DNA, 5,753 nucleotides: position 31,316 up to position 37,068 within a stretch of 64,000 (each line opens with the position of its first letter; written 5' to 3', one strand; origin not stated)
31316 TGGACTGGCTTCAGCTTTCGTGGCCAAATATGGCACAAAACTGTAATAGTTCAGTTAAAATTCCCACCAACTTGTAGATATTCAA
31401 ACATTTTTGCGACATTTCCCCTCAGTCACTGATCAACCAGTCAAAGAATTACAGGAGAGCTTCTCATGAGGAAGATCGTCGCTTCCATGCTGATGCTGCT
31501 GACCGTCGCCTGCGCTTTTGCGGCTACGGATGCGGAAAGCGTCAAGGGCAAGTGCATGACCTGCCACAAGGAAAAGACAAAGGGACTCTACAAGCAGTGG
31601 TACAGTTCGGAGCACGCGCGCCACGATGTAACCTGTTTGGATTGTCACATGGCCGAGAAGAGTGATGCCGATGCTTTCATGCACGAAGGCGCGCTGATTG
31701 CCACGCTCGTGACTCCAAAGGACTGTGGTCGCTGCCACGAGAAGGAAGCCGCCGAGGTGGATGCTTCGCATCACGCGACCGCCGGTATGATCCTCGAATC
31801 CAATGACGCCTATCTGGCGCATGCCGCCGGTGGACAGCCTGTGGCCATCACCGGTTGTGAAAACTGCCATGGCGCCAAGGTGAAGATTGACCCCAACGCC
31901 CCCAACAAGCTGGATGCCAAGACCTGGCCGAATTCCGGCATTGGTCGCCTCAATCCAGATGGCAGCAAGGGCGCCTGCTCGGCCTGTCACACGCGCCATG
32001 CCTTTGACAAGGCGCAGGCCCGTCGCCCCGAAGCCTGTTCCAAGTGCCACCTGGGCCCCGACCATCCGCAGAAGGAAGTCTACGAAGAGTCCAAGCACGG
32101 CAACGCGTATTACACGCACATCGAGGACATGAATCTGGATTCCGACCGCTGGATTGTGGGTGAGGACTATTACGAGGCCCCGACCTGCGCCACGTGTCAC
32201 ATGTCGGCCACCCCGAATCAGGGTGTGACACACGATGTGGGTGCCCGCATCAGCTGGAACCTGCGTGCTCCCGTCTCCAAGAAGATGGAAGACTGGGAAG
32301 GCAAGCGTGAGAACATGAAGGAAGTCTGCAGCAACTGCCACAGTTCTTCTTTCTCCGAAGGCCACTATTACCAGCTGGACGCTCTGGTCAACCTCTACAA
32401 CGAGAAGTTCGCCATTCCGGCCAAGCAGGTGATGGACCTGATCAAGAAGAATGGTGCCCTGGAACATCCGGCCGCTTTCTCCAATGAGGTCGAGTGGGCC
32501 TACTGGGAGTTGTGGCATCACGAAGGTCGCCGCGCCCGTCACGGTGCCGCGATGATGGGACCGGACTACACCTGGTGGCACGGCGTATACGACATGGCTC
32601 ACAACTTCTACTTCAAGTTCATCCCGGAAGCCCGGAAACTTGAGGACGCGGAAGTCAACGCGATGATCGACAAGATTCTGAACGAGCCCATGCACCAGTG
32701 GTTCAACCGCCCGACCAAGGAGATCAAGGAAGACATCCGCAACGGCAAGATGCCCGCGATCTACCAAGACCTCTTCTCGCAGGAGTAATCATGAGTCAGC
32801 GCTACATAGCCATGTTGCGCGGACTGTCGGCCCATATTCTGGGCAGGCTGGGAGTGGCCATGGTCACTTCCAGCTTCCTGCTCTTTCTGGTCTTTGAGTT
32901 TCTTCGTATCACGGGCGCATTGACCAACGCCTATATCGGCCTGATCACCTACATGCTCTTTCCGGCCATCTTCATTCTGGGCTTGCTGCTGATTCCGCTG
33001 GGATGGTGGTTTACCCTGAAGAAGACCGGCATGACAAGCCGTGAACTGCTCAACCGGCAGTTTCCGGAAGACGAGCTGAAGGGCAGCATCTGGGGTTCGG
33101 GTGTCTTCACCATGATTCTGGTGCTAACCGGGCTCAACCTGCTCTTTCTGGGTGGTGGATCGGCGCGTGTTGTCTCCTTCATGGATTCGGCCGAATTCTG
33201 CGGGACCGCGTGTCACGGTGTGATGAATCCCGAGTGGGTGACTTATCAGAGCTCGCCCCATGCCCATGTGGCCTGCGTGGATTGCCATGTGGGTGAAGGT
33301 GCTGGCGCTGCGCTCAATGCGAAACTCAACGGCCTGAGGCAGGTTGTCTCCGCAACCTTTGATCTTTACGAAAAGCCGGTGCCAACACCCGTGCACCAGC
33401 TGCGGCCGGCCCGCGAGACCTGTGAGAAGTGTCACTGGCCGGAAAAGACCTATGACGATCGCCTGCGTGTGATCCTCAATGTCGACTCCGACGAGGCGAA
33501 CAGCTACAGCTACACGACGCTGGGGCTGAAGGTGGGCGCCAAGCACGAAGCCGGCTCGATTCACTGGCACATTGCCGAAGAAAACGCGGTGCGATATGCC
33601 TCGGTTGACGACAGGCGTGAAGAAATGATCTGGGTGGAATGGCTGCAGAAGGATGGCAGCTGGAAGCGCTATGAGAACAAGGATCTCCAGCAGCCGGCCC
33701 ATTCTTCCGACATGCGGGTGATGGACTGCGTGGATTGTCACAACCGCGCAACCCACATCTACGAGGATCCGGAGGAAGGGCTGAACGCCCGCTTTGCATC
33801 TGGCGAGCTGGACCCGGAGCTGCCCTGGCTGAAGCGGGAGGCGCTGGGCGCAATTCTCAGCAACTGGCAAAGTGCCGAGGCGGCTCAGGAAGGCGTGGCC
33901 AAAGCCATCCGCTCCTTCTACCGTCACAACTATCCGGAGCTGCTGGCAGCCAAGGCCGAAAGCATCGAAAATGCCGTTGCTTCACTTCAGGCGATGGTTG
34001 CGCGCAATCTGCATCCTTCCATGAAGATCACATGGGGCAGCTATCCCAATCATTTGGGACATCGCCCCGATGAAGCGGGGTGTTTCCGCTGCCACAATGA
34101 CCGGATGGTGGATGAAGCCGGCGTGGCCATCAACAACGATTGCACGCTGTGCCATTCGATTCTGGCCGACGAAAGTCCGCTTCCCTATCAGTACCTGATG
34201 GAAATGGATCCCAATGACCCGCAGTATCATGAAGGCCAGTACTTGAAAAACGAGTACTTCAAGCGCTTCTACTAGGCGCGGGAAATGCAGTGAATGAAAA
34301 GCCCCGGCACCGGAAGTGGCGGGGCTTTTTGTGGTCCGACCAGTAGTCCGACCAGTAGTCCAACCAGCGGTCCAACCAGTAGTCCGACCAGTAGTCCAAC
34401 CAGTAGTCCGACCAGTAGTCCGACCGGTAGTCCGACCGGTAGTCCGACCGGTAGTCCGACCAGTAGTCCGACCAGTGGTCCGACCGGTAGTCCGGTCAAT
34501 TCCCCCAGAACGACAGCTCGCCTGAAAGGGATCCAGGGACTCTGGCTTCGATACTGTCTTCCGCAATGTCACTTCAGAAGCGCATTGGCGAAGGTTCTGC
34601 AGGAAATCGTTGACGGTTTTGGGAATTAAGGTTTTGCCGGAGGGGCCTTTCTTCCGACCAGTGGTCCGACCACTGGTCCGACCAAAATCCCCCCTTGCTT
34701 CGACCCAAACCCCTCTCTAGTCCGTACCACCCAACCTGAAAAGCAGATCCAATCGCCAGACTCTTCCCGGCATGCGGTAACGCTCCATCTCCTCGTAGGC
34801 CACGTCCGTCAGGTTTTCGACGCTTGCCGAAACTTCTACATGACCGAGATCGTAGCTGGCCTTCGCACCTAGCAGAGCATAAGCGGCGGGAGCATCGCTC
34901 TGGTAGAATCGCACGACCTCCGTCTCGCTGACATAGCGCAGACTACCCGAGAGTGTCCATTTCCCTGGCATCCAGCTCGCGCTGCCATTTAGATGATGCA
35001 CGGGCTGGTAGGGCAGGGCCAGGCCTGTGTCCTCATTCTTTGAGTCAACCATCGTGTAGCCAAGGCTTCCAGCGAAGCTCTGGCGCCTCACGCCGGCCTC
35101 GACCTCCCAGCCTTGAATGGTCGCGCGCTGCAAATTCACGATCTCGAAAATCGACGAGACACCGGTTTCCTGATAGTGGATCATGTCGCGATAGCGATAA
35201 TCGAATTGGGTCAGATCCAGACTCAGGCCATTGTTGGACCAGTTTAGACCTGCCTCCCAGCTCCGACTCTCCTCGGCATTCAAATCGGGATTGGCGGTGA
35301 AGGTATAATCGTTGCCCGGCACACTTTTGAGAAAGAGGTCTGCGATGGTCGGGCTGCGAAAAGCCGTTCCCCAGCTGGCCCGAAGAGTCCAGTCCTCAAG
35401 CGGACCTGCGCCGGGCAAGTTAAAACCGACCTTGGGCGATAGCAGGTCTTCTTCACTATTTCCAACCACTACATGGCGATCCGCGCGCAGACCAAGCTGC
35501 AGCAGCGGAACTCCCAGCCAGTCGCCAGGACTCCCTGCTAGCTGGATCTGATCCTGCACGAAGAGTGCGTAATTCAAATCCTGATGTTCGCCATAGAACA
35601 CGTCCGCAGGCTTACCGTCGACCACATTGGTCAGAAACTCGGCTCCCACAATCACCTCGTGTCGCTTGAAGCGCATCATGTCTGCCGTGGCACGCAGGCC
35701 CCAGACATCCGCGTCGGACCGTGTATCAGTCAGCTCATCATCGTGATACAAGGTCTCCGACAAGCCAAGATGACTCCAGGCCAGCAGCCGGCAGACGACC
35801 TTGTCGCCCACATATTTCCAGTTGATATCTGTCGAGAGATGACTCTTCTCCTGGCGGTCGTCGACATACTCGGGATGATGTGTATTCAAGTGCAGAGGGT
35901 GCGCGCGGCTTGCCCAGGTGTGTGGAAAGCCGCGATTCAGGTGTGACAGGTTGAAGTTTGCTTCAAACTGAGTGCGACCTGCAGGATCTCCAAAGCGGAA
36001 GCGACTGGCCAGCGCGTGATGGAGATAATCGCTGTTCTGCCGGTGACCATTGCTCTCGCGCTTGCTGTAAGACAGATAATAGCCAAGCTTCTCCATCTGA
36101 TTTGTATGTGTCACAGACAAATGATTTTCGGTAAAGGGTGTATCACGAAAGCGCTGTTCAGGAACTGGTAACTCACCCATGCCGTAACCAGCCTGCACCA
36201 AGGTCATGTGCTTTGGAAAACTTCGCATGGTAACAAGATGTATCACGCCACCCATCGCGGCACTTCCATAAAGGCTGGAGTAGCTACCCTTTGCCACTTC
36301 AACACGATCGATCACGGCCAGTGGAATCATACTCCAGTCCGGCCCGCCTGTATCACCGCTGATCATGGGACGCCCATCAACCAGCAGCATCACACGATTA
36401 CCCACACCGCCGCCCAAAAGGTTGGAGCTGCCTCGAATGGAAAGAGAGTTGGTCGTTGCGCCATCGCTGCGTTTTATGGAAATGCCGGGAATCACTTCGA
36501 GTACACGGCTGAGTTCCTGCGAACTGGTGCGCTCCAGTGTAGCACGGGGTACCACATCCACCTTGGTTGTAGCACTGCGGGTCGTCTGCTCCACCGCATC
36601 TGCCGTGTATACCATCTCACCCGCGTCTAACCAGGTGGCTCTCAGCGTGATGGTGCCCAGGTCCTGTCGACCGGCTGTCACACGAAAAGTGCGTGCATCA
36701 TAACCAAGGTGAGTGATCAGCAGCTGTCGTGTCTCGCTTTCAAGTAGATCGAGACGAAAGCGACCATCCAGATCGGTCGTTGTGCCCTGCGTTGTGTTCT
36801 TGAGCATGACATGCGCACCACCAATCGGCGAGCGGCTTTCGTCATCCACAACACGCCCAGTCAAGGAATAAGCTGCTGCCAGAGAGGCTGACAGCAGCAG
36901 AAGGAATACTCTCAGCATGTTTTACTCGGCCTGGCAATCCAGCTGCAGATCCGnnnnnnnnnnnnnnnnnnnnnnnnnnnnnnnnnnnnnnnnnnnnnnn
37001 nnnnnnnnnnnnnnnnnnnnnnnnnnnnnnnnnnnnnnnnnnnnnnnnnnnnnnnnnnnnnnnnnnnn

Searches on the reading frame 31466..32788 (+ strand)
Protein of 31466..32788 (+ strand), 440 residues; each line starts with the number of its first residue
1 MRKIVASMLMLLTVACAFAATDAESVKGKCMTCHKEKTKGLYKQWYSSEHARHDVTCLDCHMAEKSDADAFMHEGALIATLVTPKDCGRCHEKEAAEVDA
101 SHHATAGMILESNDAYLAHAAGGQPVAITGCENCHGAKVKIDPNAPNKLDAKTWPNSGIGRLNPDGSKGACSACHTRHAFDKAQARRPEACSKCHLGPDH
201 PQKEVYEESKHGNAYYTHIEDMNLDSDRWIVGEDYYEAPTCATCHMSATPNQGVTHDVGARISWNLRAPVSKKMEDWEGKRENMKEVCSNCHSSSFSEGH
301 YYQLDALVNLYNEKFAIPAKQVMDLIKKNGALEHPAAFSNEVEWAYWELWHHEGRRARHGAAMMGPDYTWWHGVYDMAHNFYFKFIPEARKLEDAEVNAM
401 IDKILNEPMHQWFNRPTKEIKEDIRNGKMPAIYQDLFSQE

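Call 54: search_protein_families(library=pfam, proteins=[window:31466-32788:+], max_evalue=0.001)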
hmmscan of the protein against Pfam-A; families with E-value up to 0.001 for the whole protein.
window:31466-32788:+ (440 aa): 6 families
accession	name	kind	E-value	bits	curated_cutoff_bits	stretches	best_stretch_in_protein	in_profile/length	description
PF13447.11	Multi-haem_cyto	-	1.1e-27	97.4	21.9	1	169-332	96-261/269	Seven times multi-haem cytochrome CxxCH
PF14522.11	Cytochrome_C7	-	9.1e-10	38.7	24.8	1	128-195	13-66/67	Cytochrome c7 and related cytochrome c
PF09699.15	Paired_CXXCH_1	-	5.1e-06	26.5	20.6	0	168-195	6-36/41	Doubled CXXCH motif (Paired_CXXCH_1)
PF13435.11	Cytochrome_C554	-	3e-05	25.3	20.8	1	190-253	1-63/84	Cytochrome c554 and c-prime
PF14537.11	Cytochrom_c3_2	-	6.4e-05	23.8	25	0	170-245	8-78/79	Cytochrome c3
PF02335.20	Cytochrom_C552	-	0.00023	20.7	24.1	1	42-101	232-292/438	Cytochrome c552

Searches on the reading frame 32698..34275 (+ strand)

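Call 54: search_protein_families(library=pfam, proteins=[window:32698-34275:+], max_evalue=0.001)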
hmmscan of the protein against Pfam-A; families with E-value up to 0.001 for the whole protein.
window:32698-34275:+ (525 aa): 4 families
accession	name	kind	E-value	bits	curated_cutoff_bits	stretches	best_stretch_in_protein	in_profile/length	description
PF14522.11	Cytochrome_C7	-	1.3e-06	28.5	24.8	0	456-487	43-67/67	Cytochrome c7 and related cytochrome c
PF03264.19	Cytochrom_NNT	-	2e-06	28.1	24.1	1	138-223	10-98/174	NapC/NirT cytochrome c family, N-terminal region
PF14537.11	Cytochrom_c3_2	-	1.1e-05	26.2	25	0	455-492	2-39/79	Cytochrome c3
PF02085.21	Cytochrom_CIII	-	1.3e-05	25.9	22.9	0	180-250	20-86/101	Class III cytochrome C family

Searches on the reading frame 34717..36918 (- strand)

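Call 54: search_protein_families(library=pfam, proteins=[window:34717-36918:-], max_evalue=0.001)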
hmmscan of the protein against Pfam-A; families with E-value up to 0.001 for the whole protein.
window:34717-36918:- (733 aa): 4 families
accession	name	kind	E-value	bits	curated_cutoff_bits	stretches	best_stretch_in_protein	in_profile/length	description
PF00593.30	TonB_dep_Rec_b-barrel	-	7.2e-47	161.7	27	1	287-703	27-436/436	TonB dependent receptor-like, beta-barrel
PF07715.20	Plug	-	6.7e-24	84.9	23.9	1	114-225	3-107/107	TonB-dependent Receptor Plug Domain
PF13715.12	CarbopepD_reg_2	-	8.4e-16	58.2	32.2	1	19-87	1-69/88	CarboxypepD_reg-like domain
PF13620.12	CarboxypepD_reg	-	1.7e-13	51.2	32.3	1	18-92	1-81/82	Carboxypeptidase regulatory-like domain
